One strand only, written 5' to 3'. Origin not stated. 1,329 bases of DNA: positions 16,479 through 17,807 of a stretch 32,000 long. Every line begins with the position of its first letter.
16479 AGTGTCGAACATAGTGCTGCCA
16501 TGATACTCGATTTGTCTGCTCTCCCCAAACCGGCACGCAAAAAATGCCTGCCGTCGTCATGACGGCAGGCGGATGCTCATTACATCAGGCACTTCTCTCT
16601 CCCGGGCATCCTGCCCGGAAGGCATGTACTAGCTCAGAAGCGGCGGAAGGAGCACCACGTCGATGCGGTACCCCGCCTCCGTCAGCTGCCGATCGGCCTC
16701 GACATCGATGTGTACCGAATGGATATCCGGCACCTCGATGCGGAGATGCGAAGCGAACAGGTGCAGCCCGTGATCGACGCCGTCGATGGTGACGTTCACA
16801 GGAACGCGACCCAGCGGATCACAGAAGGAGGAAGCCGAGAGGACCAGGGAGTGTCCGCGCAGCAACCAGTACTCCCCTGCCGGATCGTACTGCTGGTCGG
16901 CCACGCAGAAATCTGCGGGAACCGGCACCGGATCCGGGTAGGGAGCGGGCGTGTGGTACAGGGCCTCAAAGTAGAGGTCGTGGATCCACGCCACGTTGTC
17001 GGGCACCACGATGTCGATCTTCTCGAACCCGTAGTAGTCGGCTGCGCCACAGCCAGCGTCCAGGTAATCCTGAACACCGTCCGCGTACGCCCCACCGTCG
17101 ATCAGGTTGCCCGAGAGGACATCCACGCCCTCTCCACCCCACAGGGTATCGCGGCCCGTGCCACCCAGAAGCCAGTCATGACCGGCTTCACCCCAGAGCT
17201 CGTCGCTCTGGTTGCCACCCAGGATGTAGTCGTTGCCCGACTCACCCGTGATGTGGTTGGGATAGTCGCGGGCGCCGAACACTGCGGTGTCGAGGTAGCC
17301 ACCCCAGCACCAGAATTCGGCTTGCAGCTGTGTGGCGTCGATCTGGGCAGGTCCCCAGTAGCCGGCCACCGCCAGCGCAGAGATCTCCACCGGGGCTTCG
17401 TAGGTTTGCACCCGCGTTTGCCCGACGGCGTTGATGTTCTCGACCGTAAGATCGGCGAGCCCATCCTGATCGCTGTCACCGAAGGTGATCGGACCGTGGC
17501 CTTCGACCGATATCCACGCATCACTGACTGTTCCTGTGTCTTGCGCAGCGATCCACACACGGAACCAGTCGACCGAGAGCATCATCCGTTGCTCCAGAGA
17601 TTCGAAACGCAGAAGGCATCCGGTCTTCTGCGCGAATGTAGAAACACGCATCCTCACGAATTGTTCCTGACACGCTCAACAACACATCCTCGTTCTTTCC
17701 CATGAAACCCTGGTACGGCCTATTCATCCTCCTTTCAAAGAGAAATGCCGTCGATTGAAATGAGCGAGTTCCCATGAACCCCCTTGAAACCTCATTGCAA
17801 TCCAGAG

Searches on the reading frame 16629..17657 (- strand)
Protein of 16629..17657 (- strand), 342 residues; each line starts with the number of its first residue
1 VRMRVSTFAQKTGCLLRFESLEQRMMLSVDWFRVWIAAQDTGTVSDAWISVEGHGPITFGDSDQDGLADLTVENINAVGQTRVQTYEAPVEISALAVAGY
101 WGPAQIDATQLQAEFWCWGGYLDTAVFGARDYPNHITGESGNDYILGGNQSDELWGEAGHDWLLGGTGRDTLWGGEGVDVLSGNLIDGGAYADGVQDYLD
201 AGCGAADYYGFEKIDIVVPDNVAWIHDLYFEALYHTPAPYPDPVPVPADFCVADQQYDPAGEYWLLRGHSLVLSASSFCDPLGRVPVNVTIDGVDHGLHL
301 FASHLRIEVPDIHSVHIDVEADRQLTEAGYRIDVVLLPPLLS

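Call 61: search_protein_families(library=pfam, proteins=[window:16629-17657:-], max_evalue=0.001)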
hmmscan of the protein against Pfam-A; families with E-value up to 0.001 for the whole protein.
window:16629-17657:- (342 aa): 1 family
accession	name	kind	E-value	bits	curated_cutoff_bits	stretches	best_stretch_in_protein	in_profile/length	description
PF00353.25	HemolysinCabind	-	2.9e-12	46.7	23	2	155-184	1-30/36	RTX calcium-binding nonapeptide repeat (4 copies)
